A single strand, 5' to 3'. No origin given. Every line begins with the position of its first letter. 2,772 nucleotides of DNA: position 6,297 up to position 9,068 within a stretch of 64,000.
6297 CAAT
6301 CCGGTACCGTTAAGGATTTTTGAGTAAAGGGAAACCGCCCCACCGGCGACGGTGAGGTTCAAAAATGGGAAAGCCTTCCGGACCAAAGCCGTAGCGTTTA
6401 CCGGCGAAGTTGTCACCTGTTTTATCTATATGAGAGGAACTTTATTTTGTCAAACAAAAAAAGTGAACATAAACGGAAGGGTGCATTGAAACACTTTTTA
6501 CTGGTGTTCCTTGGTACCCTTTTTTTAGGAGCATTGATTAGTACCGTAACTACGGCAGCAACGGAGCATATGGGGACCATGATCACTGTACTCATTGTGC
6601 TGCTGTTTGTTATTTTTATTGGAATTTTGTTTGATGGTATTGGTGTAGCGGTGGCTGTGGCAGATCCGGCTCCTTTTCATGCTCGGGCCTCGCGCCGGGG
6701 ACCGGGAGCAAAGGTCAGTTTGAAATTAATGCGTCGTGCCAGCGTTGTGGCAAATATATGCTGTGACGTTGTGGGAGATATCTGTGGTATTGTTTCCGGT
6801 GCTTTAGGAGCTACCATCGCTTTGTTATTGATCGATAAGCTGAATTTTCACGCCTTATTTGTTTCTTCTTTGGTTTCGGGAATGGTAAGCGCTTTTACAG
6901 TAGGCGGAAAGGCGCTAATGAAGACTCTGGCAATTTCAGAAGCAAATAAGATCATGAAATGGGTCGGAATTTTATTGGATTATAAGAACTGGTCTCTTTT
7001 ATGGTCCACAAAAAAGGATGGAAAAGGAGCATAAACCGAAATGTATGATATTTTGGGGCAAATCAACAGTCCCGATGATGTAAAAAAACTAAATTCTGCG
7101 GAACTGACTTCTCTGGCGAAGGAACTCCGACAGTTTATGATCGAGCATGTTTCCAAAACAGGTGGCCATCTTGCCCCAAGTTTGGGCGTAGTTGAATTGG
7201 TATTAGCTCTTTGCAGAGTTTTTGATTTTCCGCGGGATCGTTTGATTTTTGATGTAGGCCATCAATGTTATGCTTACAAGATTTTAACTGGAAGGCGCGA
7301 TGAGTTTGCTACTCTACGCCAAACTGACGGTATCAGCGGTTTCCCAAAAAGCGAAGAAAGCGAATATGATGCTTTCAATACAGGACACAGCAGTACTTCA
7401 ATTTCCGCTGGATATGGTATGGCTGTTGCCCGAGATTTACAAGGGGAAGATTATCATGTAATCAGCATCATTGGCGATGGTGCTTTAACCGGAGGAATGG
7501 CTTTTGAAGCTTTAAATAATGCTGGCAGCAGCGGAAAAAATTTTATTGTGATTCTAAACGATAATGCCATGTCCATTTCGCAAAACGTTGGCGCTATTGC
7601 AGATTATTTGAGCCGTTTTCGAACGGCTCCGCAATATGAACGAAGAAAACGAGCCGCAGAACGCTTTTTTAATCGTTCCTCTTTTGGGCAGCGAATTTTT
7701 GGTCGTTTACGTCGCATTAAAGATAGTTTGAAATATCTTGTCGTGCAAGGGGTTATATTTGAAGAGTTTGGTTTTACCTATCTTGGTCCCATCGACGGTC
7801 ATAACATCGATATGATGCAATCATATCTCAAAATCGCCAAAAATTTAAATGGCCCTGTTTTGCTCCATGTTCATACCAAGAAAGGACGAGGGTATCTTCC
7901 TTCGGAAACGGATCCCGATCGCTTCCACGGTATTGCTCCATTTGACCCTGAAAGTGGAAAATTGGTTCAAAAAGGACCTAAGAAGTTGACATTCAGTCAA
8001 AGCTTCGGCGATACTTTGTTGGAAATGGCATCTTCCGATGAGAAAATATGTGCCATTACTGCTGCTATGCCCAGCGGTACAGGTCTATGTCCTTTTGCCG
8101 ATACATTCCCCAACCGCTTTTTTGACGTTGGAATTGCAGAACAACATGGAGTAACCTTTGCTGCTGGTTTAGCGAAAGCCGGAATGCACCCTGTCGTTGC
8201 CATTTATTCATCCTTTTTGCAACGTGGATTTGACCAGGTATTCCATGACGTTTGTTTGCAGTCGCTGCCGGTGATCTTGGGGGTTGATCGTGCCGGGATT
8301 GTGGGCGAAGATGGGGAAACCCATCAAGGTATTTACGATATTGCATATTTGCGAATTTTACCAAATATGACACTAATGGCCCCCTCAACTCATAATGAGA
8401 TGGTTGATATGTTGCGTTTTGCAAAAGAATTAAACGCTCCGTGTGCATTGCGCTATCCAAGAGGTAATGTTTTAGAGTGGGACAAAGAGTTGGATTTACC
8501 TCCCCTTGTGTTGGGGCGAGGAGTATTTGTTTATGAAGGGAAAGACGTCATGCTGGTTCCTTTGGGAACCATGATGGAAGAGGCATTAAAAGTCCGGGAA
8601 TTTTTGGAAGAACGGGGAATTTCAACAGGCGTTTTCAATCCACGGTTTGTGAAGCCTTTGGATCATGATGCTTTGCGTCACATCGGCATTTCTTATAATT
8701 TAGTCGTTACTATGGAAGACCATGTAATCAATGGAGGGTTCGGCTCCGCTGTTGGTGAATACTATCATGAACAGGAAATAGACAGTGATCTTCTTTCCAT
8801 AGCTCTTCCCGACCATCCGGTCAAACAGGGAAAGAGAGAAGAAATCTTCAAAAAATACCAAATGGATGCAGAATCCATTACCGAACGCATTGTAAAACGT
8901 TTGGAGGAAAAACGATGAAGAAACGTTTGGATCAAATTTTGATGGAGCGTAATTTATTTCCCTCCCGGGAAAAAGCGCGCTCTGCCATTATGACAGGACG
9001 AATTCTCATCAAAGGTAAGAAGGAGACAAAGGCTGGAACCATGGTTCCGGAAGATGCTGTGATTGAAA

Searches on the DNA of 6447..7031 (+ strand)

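Call 40: search_rna_families(sources=[L120, L122, L123, L124, L125, L053], threshold=gathering)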
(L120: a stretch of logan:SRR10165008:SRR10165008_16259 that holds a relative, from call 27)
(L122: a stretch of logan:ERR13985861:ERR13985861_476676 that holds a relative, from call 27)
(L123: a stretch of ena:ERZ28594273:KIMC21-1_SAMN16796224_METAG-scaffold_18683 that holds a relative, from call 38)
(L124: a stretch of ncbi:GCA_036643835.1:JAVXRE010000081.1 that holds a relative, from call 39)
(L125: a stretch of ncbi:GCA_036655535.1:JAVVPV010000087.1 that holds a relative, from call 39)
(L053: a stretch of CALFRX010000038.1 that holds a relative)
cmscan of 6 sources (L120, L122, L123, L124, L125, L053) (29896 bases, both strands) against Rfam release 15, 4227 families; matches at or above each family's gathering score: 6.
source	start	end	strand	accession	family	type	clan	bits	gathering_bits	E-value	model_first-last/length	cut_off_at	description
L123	1783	2382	+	RF01071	OLE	Gene;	-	426.5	50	3.1e-122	1-616/616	no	Ornate Large Extremophilic RNA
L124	1864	2480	+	RF01071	OLE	Gene;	-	426.4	50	3.4e-122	1-616/616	no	Ornate Large Extremophilic RNA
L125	1864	2480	+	RF01071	OLE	Gene;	-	426.4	50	3.4e-122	1-616/616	no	Ornate Large Extremophilic RNA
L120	2388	2987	+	RF01071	OLE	Gene;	-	425.4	50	6.6e-122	1-616/616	no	Ornate Large Extremophilic RNA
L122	318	917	+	RF01071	OLE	Gene;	-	424.9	50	9.3e-122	1-616/616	no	Ornate Large Extremophilic RNA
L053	5373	5975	+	RF01071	OLE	Gene;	-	422.7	50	4.4e-121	1-616/616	no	Ornate Large Extremophilic RNA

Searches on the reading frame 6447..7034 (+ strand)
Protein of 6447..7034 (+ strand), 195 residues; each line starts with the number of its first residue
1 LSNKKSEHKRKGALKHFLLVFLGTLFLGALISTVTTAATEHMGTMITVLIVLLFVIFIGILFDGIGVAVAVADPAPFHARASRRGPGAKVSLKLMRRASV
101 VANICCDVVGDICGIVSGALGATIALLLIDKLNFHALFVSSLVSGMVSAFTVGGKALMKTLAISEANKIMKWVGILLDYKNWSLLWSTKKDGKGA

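Call 5: search_protein_families(library=pfam, proteins=[window:6447-7034:+])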
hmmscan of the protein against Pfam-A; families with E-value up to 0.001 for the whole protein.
window:6447-7034:+ (195 aa): 0 families

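Call 7: search_protein_families(library=ncbifam, proteins=[window:6447-7034:+], max_evalue=0.01)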
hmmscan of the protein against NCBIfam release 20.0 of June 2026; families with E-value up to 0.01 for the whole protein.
window:6447-7034:+ (195 aa): 0 families

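Call 14: find_homologous_proteins(query=window:6447-7031:+)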
Query window:6447-7031:+ (195 aa): 746 proteins with E <= 0.001 among 2125 candidates; the best 120 are listed.
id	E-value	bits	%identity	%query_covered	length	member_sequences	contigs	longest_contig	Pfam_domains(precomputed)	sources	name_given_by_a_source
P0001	2.5e-117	407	99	100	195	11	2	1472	-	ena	-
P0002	6.7e-92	324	78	100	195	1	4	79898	-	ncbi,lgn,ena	-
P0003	4.3e-83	296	97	77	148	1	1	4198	-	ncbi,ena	-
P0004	2.3e-66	241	61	90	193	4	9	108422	-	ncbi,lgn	ncbi:MAG: hypothetical protein RSB05_00760 [Clostridiales bacterium]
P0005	3.1e-66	241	61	97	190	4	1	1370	-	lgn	-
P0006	5.1e-66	240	61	99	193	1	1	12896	-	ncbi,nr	ncbi:MAG: hypothetical protein Q4C00_00520 [Bacillota bacterium]|nr:hypothetical protein [Bacillota 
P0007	1.7e-65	238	60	91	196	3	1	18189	-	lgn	-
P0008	2.0e-64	235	59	97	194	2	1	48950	-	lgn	-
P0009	9.0e-59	216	57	97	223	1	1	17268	-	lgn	-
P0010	1.5e-58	216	55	99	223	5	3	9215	-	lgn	-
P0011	4.5e-58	214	53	99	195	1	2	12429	-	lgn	-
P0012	6.8e-58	214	55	97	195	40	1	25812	-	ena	-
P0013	9.7e-58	213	55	97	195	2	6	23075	-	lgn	-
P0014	4.9e-57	211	56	97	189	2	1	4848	-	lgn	-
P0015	1.6e-56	209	53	99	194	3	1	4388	-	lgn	-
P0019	1.7e-55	206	54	99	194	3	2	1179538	-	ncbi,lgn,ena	-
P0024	6.0e-53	197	48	99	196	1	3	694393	-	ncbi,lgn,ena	ncbi:MAG: hypothetical protein ACOX8R_00295 [Bacillota bacterium]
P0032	2.6e-40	156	47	99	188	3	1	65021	PF01595.26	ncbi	-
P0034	1.7e-39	154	44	100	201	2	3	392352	-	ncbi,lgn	ncbi:MAG: hypothetical protein ACOX2Q_06940 [Dehalobacterium sp.]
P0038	3.8e-36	143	43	92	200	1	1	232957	PF01595.26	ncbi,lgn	ncbi:MAG: hypothetical protein ACOX47_06320 [Bacillota bacterium]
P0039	4.1e-36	143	45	85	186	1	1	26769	PF01595.26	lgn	-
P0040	6.3e-36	142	43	92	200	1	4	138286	PF01595.26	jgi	jgi:CBS domain containing-hemolysin-like protein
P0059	1.4e-34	138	51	57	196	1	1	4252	PF01595.26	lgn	-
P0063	2.6e-34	137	50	57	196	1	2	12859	PF01595.26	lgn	-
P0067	6.0e-34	135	44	97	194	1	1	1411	PF01595.26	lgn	-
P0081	2.5e-33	133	54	55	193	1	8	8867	PF01595.26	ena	-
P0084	2.8e-33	133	52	55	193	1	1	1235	PF01595.26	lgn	-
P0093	5.4e-33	132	50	68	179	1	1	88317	PF01595.26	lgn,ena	-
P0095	5.7e-33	132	54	55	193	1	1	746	PF01595.26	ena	-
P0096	5.9e-33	132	46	85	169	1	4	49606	PF01595.26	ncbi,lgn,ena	-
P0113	1.9e-32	131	49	60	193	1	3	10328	PF01595.26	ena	-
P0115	2.1e-32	130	43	92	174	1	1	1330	PF01595.26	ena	-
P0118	2.5e-32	130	49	57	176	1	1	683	PF01595.26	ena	-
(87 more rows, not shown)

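Call 27: find_encoding_contigs(protein=P0002, flank=3000, max_places=3)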
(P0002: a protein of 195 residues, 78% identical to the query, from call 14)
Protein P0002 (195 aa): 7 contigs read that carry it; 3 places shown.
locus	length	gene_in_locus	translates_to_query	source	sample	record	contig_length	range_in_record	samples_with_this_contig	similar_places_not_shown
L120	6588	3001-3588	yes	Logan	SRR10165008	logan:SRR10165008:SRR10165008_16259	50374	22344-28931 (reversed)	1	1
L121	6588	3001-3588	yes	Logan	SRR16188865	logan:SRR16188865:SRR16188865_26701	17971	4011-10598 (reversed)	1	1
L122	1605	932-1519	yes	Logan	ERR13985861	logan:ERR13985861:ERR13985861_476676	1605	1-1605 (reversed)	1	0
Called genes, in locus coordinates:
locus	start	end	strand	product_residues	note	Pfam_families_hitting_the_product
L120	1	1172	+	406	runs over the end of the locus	PF13742:tRNA_anti_2, PF01336:tRNA_anti-codon, PF02601:Exonuc_VII_L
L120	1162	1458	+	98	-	PF02609:Exonuc_VII_S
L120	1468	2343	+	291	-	PF00348:polyprenyl_synt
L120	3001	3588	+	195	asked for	-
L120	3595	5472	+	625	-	PF13292:DXP_synthase_N, PF00676:E1_dh (faint), PF02779:Transket_pyr, PF02780:Transketolase_C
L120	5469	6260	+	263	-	PF01728:FtsJ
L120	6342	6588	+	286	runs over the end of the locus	PF01513:NAD_kinase, PF20143:NAD_kinase_C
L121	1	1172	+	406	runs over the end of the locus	PF13742:tRNA_anti_2, PF01336:tRNA_anti-codon, PF02601:Exonuc_VII_L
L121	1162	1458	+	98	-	PF02609:Exonuc_VII_S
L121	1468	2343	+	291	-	PF00348:polyprenyl_synt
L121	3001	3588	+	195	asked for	-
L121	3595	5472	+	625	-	PF13292:DXP_synthase_N, PF00676:E1_dh (faint), PF02779:Transket_pyr, PF02780:Transketolase_C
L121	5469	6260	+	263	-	PF01728:FtsJ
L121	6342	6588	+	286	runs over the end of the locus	PF01513:NAD_kinase, PF20143:NAD_kinase_C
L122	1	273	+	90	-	?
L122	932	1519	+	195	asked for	-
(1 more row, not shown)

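Call 30: search_protein_families(library=pfam, proteins=[window:6447-7031:+], max_evalue=10)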
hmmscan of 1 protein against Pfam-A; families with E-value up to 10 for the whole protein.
window:6447-7031:+ (195 aa): 6 families
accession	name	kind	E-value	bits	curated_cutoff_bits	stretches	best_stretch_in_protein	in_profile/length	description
PF14143.11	YrhC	-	0.046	14.2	27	1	18-57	17-56/72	YrhC-like protein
PF20136.4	DUF6526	-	0.056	13.9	23.7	1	3-58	4-58/145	Family of unknown function (DUF6526)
PF16013.10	DUF4781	-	0.088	12.1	27.9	1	10-73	155-220/310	Domain of unknown function (DUF4781)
PF14015.11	DUF4231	-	0.94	10.4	24.7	1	6-56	6-57/103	Protein of unknown function (DUF4231)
PF01595.25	CNNM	-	1.2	9.2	28.4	1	51-178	2-125/181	Cyclin M transmembrane N-terminal domain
PF07332.16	Phage_holin_3_6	-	6.1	7.4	28.4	1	12-74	36-99/116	Putative Actinobacterial Holin-X, holin superfamily III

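Call 38: find_encoding_contigs(protein=P0003, flank=2500, max_places=2)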
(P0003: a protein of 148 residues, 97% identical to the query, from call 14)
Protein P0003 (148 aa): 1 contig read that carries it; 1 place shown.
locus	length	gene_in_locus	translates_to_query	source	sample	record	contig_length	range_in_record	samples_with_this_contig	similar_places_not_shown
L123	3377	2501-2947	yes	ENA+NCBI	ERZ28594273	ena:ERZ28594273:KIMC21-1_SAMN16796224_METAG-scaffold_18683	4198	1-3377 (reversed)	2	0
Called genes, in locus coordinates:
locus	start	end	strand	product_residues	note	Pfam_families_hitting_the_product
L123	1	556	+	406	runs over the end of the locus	PF13742:tRNA_anti_2, PF01336:tRNA_anti-codon, PF02601:Exonuc_VII_L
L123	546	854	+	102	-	PF02609:Exonuc_VII_S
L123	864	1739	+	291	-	PF00348:polyprenyl_synt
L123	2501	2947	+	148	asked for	-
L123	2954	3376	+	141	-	?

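Call 39: find_encoding_contigs(protein=P0004, flank=2500, max_places=2)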
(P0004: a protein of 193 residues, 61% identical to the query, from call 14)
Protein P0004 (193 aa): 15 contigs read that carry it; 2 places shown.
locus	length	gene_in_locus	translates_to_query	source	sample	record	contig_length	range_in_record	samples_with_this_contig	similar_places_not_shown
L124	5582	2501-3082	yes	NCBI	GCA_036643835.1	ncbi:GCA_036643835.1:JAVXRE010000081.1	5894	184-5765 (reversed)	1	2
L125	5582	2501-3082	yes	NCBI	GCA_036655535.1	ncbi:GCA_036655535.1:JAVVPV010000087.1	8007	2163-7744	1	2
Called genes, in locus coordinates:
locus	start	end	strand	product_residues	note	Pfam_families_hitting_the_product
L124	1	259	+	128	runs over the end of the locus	PF02601:Exonuc_VII_L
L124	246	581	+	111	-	PF02609:Exonuc_VII_S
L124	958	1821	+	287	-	PF00348:polyprenyl_synt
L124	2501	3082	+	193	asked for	-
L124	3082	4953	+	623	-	PF13292:DXP_synthase_N, PF02779:Transket_pyr, PF02780:Transketolase_C, PF17147:PFOR_II (weak)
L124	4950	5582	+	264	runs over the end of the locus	PF01479:S4 (weak), PF01728:FtsJ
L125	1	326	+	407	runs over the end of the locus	PF13742:tRNA_anti_2, PF01336:tRNA_anti-codon, PF02601:Exonuc_VII_L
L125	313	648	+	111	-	PF02609:Exonuc_VII_S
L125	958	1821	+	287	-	PF00348:polyprenyl_synt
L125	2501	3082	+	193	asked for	-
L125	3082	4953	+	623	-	PF13292:DXP_synthase_N, PF02779:Transket_pyr, PF02780:Transketolase_C, PF17147:PFOR_II (weak)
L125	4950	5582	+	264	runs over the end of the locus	PF01479:S4 (weak), PF01728:FtsJ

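Call 48: find_encoding_contigs(protein=P0008, flank=1500, max_places=1)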
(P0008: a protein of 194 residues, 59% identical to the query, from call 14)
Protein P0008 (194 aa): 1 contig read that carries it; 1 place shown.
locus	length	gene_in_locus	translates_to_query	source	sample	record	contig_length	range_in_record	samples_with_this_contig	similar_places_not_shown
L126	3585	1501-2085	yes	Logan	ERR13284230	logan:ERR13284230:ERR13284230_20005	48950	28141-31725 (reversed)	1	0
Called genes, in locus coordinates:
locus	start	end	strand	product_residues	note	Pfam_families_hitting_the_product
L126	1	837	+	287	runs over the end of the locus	PF00348:polyprenyl_synt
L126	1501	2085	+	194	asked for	-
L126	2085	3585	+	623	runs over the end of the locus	PF13292:DXP_synthase_N, PF02779:Transket_pyr, PF02780:Transketolase_C, PF17147:PFOR_II (weak)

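Call 49: find_encoding_contigs(protein=P0012, flank=1500, max_places=1)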
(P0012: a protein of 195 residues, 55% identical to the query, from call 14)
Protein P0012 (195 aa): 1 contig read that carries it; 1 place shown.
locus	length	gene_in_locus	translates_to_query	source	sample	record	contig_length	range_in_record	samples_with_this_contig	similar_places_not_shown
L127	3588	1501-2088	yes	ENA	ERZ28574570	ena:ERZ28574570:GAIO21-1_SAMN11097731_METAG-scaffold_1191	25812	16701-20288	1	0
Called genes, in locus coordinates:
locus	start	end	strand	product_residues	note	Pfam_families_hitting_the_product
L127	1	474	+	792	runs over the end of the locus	-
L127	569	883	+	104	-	-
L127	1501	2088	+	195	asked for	-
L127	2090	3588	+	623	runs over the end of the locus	PF13292:DXP_synthase_N, PF00456:Transketolase_N (faint), PF00676:E1_dh (faint), PF02779:Transket_pyr, PF02780:Transketolase_C, PF17147:PFOR_II (weak), PF00534:Glycos_transf_1 (weak)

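Call 50: find_encoding_contigs(protein=P0019, flank=1500, max_places=1)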
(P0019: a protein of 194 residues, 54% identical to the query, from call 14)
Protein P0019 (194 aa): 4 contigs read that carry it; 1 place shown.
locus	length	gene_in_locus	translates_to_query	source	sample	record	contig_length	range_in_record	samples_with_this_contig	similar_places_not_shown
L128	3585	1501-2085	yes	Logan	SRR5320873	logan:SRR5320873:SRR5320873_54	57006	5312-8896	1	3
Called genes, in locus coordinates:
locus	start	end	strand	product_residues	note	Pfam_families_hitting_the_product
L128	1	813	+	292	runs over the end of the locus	PF00348:polyprenyl_synt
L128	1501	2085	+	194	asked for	-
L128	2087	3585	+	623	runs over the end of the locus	PF13292:DXP_synthase_N, PF00456:Transketolase_N (faint), PF02779:Transket_pyr, PF02780:Transketolase_C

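Call 51: find_encoding_contigs(protein=P0024, flank=1500, max_places=1)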
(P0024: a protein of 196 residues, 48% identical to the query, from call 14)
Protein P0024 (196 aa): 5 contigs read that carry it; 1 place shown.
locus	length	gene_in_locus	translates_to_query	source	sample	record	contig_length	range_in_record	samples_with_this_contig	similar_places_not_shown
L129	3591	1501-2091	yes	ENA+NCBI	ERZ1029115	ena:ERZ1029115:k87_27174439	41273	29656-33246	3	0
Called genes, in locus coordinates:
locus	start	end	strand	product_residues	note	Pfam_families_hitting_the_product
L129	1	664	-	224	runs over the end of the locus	-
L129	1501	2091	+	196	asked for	-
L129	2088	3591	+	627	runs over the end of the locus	PF13292:DXP_synthase_N, PF00456:Transketolase_N (faint), PF02779:Transket_pyr, PF02780:Transketolase_C, PF17147:PFOR_II (weak)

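Call 52: find_encoding_contigs(protein=P0034, flank=1500, max_places=1)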
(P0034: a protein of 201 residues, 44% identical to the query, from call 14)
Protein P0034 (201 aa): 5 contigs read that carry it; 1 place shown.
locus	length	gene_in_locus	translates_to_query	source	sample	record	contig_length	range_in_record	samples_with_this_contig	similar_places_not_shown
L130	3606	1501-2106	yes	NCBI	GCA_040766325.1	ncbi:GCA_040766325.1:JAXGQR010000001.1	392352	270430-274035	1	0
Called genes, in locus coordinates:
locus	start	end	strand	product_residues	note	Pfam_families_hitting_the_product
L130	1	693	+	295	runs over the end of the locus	PF00348:polyprenyl_synt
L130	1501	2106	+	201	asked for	-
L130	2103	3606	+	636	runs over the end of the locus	PF13292:DXP_synthase_N, PF00456:Transketolase_N (weak), PF02775:TPP_enzyme_C (weak), PF02779:Transket_pyr, PF02780:Transketolase_C, PF17147:PFOR_II (weak)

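Call 60: search_solved_structures(query=window:6447-7031:+, max_evalue=10)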
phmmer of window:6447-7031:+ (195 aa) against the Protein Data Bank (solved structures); distinct sequences matched with E-value up to 10: 0.

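Call 66: predict_structure(alignment_id=A3)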
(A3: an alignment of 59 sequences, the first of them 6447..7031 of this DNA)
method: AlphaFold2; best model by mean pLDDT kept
length: 195 residues; sequences in the alignment: 59
mean_pLDDT: 81.1   pTM: 0.69
mean pLDDT of the five models: 81.1, 78.2, 77.0, 76.7, 73.8
residues with pLDDT >= 90: 45; 70-90: 120; 50-70: 20; < 50: 10
segments of 3 or more residues with pLDDT < 50: 1-4, 190-195
pLDDT, mean of each block of 10 residues (from residue 1): 49 75 81 77 80 91 93 89 84 90 88 87 84 80 88 90 91 83 58 42
secondary structure, 60 per line:
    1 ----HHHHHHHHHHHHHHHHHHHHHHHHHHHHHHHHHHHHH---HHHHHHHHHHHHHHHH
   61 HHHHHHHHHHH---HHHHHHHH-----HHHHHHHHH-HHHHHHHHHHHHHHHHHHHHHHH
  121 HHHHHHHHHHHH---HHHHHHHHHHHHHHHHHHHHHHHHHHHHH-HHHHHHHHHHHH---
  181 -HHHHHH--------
elements in order: H5-41 H45-71 H75-82 H88-96 H98-132 H136-164 H166-177 H182-187

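Call 68: fold_search(model_id=the predicted structure, library=pdb)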
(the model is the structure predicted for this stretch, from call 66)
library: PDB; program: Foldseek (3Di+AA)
matches with E <= 10: 80; with E <= 0.001: 0
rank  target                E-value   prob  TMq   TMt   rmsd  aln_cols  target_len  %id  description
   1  7m1t_B                1.4e-02  1.00  0.47  0.31   8.6       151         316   20  Crystal structure of an archaeal CNNM, MtCorB, with C-terminal deletion in complex with Mg2+-ATP (released 2021-06-16)
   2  7m1t_A                1.5e-02  1.00  0.46  0.31   9.6       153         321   18  Crystal structure of an archaeal CNNM, MtCorB, with C-terminal deletion in complex with Mg2+-ATP (released 2021-06-16)
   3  7m1u_A                4.6e-02  1.00  0.46  0.31   8.8       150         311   20  Crystal structure of an archaeal CNNM, MtCorB, R235L mutant with C-terminal deletion (released 2021-06-16)
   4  7m1u_B                1.9e-01  1.00  0.52  0.35   9.8       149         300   16  Crystal structure of an archaeal CNNM, MtCorB, R235L mutant with C-terminal deletion (released 2021-06-16)
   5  7cff                  1.9e-01  0.99  0.44  0.54  10.4       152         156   16  Structure of the thermostabilized transmembrane domain of the bacterial CNNM/CorC family Mg2+ transporter in complex wit (released 2021-02-24)
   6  2bl2_A                1.5e+00  0.12  0.18  0.22  23.4       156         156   14  The membrane rotor of the V-type ATPase from Enterococcus hirae (released 2005-04-05)
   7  7xn9                  2.3e+00  0.06  0.15  0.07  22.2       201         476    9  Crystal structure of SSTR2 and L-054,522 complex (released 2022-08-03)
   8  9p84_R                2.6e+00  0.07  0.16  0.12  20.3       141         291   13  NTSR1-Gi-NTS(8-13) GTP-Bound Complex in the Non-Canonical, AHD Closed State (NC-Closed-GTP) (released 2026-03-25)
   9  6ukj_A                2.7e+00  0.06  0.18  0.13  18.9       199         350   11  Single-Particle Cryo-EM Structure of Plasmodium falciparum Chloroquine Resistance Transporter (PfCRT) 7G8 Isoform (released 2019-12-04)
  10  6xby_b                2.7e+00  0.06  0.16  0.16  18.7       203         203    9  Cryo-EM structure of V-ATPase from bovine brain, state 2 (released 2020-08-19)
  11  9cf8_0                3.3e+00  0.04  0.16  0.16  20.4       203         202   11  Cryo-EM structure of human kidney V-ATPase state 1 (released 2025-08-06)
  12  3zx6_B                3.6e+00  0.08  0.22  0.15  46.6       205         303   13  Structure of Hamp(AF1503)-Tsr fusion - Hamp (A291V) mutant (released 2012-02-29)
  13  4bv0_B                3.8e+00  0.07  0.19  0.14  20.6       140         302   14  High Resolution Structure of Evolved Agonist-bound Neurotensin Receptor 1 Mutant without Lysozyme Fusion (released 2014-01-29)
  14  6vq6_b                3.8e+00  0.04  0.16  0.15  20.6       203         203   12  Mammalian V-ATPase from rat brain - composite model of rotational state 1 bound to ADP and SidK (built from focused re (released 2020-03-18)
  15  7ung_D0               4.4e+00  0.08  0.22  0.17  26.9       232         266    8  48-nm repeat of the human respiratory doublet microtubule (released 2022-10-05)
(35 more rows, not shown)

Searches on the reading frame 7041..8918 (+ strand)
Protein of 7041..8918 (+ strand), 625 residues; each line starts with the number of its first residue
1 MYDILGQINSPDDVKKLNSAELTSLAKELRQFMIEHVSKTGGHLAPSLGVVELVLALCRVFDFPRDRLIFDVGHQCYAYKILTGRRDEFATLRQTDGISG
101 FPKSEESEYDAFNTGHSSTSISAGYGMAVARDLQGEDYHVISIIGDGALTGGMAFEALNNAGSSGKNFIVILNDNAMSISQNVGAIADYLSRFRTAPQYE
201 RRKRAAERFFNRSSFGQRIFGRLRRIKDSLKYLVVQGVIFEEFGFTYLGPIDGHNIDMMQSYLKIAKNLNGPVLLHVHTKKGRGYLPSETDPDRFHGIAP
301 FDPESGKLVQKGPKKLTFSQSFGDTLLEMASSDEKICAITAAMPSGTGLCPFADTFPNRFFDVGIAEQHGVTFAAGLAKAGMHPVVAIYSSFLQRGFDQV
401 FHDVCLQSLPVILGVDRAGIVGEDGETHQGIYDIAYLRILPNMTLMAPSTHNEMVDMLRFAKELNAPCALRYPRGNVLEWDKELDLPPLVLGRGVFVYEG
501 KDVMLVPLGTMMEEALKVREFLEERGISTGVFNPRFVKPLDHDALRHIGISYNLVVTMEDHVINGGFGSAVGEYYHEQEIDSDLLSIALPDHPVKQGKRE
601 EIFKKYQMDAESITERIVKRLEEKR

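Call 5: search_protein_families(library=pfam, proteins=[window:7041-8918:+])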
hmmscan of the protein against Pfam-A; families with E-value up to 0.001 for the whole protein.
window:7041-8918:+ (625 aa): 7 families
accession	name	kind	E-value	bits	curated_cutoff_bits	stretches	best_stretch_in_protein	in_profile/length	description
PF13292.11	DXP_synthase_N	-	4.8e-121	403.7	21.2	1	5-279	1-274/274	1-deoxy-D-xylulose-5-phosphate synthase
PF02779.29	Transket_pyr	-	3.9e-43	147.5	27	1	315-477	2-172/174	Transketolase, pyrimidine binding domain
PF02780.25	Transketolase_C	-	1.7e-26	93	25.9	1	493-613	2-124/124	Transketolase, C-terminal domain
PF00456.26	Transketolase_N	-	5.6e-06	26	22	1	63-186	53-194/334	Transketolase, thiamine diphosphate binding domain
PF00676.26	E1_dh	-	4.4e-05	23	22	1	117-181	103-167/300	Dehydrogenase E1 component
PF17147.9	PFOR_II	-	0.0002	22.1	27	1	502-568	2-68/102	Pyruvate:ferredoxin oxidoreductase core domain II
PF02775.26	TPP_enzyme_C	-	0.00027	21.2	21.9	0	114-177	25-84/151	Thiamine pyrophosphate enzyme, C-terminal TPP binding domain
